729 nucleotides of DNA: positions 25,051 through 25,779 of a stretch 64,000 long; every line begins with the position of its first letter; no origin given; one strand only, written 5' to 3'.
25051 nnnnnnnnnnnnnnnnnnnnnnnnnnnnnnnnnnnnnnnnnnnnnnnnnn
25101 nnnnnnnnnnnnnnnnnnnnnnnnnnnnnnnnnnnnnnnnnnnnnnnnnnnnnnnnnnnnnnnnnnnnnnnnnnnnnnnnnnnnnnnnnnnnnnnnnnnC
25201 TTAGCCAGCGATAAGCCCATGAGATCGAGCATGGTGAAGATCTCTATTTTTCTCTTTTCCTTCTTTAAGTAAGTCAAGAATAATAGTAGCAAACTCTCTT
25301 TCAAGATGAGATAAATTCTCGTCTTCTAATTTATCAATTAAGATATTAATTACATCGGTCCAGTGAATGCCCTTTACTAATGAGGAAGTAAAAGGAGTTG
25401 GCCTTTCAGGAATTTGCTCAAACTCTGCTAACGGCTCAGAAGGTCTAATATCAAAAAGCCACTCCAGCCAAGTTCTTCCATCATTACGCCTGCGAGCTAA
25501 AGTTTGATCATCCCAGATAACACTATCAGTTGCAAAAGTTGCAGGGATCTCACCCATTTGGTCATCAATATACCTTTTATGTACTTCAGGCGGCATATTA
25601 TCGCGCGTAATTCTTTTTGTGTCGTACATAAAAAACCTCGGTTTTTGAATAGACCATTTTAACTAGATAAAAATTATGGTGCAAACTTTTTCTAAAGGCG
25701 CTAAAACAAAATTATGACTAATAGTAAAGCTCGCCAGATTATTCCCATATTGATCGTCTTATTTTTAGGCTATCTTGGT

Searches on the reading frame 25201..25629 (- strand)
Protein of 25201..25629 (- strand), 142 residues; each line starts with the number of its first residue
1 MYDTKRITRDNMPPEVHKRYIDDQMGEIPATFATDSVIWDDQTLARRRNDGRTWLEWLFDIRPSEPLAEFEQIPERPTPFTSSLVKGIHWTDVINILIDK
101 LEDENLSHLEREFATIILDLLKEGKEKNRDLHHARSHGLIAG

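Call 3: search_protein_families(library=pfam, proteins=[window:25201-25629:-], max_evalue=0.01)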
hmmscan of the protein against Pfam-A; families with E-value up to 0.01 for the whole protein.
window:25201-25629:- (142 aa): 0 families

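Call 4: search_protein_families(library=ncbifam, proteins=[window:25201-25629:-], max_evalue=0.01)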
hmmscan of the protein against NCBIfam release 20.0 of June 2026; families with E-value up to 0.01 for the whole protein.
window:25201-25629:- (142 aa): 0 families

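Call 26: search_protein_families(library=pfam, alignment_id=A1, max_evalue=10)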
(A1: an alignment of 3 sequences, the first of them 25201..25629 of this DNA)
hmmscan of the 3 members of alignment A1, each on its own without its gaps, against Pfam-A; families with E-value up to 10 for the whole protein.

A. member 1, window:25201-25629:- (142 aa): 1 family
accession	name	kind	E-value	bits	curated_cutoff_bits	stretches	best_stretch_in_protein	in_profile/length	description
PF02697.20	VAPB_antitox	-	0.11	13.7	27.9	1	90-129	23-62/69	Putative antitoxin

B. families by the number of members that match (of 3 scanned): 2 families
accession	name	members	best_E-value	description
PF02697.20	VAPB_antitox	1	0.11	Putative antitoxin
PF03979.19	Sigma70_r1_1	1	0.15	Sigma-70 factor, region 1.1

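Call 27: find_homologous_proteins(query=A1, max_evalue=0.001)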
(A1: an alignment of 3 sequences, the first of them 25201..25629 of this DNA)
Query A1 (3 sequences) (142 aa, profile of the alignment): 6 proteins with E <= 0.001 among 574 candidates.
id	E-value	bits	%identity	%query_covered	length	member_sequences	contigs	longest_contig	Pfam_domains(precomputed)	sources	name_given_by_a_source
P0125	1.8e-68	247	100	100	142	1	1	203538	-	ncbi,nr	ncbi:MAG: hypothetical protein P0S95_01315 [Rhabdochlamydiaceae bacterium]|nr:hypothetical protein [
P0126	5.8e-64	232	42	93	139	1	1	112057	-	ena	-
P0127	1.8e-58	214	29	81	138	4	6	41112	-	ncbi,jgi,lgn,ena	jgi:hypothetical protein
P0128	2.5e-55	204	74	99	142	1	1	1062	-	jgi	-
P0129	1.6e-40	156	28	85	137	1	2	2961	-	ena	-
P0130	1.1e-22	98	41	63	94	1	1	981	-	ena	-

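Call 100: search_protein_families(library=ncbifam, proteins=[window:25201-25629:-], max_evalue=0.01)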
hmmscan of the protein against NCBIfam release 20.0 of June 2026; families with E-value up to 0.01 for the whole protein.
window:25201-25629:- (142 aa): 0 families

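Call 111: predict_structure(alignment_id=A5)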
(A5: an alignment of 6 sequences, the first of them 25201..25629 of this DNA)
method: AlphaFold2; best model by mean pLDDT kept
length: 142 residues; sequences in the alignment: 6
mean_pLDDT: 59.2   pTM: 0.31
mean pLDDT of the five models: 59.2, 52.0, 50.6, 47.6, 45.2
residues with pLDDT >= 90: 0; 70-90: 40; 50-70: 45; < 50: 57
segments of 3 or more residues with pLDDT < 50: 1-7, 24-47, 65-76, 78-86
pLDDT, mean of each block of 10 residues (from residue 1): 44 53 47 40 50 61 51 45 50 83 85 86 77 60 47
secondary structure, 60 per line:
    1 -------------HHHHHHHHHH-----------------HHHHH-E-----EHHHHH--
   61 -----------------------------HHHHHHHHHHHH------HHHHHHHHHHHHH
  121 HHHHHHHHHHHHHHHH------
elements in order: H14-23 H41-45 H54-58 H90-101 H108-136
